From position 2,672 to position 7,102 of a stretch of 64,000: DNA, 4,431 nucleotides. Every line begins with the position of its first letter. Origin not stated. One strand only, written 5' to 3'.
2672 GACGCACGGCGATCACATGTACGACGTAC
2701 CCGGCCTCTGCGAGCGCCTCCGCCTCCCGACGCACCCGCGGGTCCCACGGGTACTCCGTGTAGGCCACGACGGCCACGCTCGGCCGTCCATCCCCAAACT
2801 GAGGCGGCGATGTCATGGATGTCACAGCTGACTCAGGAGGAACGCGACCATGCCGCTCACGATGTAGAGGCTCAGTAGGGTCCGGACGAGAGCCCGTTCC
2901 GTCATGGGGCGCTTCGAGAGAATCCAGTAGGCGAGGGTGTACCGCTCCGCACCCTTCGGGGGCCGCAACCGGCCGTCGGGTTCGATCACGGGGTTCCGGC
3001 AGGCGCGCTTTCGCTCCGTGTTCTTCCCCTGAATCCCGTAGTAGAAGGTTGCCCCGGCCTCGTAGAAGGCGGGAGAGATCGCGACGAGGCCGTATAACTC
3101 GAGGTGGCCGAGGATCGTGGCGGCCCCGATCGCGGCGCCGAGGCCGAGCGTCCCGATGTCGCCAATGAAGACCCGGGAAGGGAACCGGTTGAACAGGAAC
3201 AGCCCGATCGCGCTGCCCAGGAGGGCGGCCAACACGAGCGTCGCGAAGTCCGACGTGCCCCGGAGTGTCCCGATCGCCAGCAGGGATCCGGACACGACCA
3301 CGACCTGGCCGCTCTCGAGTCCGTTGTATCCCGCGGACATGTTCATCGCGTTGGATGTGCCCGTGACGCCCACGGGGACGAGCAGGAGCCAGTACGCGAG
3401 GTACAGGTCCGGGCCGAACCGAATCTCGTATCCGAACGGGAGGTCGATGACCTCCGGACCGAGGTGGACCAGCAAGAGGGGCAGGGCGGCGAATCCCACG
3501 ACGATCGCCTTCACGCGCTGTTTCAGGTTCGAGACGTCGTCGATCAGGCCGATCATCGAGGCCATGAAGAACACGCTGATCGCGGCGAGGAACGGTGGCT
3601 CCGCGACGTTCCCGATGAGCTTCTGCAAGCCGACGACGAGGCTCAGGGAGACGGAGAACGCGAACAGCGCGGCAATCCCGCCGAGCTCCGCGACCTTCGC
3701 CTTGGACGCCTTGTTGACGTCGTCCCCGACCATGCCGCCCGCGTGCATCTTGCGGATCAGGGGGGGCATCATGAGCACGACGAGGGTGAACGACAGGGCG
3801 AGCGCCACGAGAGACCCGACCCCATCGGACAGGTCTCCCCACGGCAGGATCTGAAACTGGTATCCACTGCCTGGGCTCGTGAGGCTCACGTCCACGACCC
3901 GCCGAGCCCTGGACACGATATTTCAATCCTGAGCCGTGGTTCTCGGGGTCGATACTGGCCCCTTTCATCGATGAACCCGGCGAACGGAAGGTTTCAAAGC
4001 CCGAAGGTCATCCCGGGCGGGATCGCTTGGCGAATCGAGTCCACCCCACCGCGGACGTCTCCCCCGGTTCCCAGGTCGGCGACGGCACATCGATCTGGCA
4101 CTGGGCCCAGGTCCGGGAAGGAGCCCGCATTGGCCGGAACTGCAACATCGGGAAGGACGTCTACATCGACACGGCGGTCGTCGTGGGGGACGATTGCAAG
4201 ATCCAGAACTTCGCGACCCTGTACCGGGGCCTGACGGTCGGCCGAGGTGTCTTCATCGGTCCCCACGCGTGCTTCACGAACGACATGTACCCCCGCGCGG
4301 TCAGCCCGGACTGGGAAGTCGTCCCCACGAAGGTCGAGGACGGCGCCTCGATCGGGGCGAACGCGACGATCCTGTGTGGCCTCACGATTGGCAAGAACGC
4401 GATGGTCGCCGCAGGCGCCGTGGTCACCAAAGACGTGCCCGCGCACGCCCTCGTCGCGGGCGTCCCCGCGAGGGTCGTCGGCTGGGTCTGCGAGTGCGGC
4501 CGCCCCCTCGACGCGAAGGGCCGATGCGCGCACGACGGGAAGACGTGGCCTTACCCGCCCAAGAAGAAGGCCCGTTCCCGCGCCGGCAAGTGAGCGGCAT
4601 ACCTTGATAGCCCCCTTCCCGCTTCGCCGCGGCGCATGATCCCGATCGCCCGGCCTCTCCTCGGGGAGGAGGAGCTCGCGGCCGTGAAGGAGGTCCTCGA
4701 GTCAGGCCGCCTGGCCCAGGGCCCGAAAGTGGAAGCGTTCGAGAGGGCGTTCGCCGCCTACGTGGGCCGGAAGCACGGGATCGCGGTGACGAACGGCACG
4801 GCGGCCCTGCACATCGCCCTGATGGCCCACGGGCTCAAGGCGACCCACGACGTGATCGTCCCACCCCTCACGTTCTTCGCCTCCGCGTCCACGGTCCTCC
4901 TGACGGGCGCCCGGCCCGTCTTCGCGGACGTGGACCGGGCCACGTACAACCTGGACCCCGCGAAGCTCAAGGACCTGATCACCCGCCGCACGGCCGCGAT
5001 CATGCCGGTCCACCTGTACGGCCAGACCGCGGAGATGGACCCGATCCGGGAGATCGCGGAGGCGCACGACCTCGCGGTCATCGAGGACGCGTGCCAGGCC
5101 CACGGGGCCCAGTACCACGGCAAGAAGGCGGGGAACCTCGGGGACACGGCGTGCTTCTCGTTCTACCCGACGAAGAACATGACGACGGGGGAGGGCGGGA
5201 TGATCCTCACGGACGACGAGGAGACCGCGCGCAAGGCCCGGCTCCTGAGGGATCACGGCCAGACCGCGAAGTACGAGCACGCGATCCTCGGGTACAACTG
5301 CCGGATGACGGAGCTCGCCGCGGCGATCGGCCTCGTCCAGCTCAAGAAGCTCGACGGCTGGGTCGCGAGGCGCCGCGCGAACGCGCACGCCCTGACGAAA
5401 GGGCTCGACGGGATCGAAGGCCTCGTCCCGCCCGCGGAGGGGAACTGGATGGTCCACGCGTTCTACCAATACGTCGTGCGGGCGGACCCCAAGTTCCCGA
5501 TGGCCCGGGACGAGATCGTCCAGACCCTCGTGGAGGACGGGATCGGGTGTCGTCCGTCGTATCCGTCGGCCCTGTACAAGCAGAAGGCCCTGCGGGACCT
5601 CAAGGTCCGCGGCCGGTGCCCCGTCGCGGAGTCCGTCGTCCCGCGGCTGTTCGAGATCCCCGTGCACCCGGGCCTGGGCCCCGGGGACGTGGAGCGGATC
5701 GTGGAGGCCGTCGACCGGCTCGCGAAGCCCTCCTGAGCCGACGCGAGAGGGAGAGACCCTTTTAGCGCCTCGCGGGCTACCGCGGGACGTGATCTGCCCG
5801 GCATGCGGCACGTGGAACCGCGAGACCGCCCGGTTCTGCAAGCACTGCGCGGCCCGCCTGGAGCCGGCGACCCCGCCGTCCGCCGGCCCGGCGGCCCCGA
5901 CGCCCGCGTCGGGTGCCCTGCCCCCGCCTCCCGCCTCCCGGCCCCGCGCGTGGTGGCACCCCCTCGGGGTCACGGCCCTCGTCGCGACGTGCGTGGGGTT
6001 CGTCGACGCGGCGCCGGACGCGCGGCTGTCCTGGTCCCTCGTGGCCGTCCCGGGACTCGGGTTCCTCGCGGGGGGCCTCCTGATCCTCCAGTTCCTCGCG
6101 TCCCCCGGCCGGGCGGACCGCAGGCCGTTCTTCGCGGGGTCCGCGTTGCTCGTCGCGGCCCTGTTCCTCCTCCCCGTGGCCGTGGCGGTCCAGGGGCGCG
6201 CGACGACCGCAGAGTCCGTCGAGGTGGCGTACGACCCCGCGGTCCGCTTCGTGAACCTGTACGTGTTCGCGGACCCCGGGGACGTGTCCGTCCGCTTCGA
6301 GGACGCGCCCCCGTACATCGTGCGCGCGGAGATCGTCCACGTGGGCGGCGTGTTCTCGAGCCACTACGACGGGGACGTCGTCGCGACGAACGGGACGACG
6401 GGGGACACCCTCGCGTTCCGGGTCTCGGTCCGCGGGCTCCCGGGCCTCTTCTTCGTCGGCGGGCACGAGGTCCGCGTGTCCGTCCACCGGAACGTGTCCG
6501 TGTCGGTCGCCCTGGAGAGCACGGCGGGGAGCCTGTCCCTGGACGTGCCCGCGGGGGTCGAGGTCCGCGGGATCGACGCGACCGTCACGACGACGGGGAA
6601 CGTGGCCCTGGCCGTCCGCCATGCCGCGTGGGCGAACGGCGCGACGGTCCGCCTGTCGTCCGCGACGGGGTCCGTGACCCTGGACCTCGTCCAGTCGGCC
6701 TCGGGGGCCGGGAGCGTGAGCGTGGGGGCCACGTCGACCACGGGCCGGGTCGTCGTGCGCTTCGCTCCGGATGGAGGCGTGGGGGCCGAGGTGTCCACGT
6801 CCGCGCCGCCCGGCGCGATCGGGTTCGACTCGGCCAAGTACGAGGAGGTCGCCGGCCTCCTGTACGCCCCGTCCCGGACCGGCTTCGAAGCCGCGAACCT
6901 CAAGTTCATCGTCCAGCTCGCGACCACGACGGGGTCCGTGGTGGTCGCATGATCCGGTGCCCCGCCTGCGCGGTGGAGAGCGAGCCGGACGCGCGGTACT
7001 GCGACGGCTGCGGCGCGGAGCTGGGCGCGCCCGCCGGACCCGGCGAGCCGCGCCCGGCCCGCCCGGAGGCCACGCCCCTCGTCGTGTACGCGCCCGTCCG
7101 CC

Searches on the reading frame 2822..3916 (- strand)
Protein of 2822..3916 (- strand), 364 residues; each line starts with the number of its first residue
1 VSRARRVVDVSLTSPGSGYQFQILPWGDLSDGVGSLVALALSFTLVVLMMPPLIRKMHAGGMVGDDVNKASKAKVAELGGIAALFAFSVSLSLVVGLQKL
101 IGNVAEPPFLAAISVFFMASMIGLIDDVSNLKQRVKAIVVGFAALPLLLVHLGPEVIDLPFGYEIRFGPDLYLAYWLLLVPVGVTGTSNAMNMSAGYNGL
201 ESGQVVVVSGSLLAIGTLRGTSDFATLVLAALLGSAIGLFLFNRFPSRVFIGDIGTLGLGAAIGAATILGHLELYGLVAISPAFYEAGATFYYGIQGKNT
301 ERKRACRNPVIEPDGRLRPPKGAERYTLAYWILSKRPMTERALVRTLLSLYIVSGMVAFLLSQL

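Call 71: search_protein_families(library=pfam, proteins=[window:2822-3916:-], max_evalue=0.0001)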
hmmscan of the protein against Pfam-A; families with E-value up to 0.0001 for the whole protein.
window:2822-3916:- (364 aa): 1 family
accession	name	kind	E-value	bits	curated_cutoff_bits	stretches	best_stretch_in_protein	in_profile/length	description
PF00953.26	Glycos_transf_4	-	1.7e-28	100.1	27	1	111-270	3-159/160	Glycosyl transferase family 4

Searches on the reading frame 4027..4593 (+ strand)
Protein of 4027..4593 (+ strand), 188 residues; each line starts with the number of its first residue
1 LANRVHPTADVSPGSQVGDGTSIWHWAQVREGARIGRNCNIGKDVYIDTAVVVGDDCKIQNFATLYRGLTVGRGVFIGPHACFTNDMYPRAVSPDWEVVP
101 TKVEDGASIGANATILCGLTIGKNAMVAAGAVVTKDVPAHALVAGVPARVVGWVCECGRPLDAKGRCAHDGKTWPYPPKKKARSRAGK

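Call 71: search_protein_families(library=pfam, proteins=[window:4027-4593:+], max_evalue=0.0001)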
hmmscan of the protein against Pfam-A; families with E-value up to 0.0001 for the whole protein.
window:4027-4593:+ (188 aa): 4 families
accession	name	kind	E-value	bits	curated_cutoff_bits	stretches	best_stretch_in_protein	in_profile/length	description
PF00132.30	Hexapep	-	5.7e-26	89.5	27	3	100-135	1-36/36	Bacterial transferase hexapeptide (six repeats)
PF14602.12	Hexapep_2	-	1.5e-16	60.2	27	2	100-135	1-34/34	Hexapeptide repeat of succinyl-transferase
PF25084.1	LbH_EIF2B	-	2.9e-10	40.6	54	1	6-82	13-92/105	EIF2B subunit epsilon LbH domain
PF25087.1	GMPPB_C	-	3.2e-05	24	39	0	29-64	7-42/110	GMPPB C-terminal domain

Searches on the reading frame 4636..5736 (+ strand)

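Call 71: search_protein_families(library=pfam, proteins=[window:4636-5736:+], max_evalue=0.0001)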
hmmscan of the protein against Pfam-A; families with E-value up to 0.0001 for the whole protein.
window:4636-5736:+ (366 aa): 2 families
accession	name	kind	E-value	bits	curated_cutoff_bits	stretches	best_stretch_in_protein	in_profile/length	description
PF01041.23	DegT_DnrJ_EryC1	-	1.9e-132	442.3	19.8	1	9-359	3-359/360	DegT/DnrJ/EryC1/StrS aminotransferase family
PF01212.27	Beta_elim_lyase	-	2.9e-10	40.4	27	1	27-265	29-273/288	Beta-eliminating lyase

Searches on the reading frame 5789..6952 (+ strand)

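Call 71: search_protein_families(library=pfam, proteins=[window:5789-6952:+], max_evalue=0.0001)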
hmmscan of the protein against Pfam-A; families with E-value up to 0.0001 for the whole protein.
window:5789-6952:+ (387 aa): 1 family
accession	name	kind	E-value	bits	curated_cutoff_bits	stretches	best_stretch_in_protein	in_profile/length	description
PF24463.1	DUF7577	-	4.3e-06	26.7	28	1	3-25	5-27/27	Domain of unknown function (DUF7577)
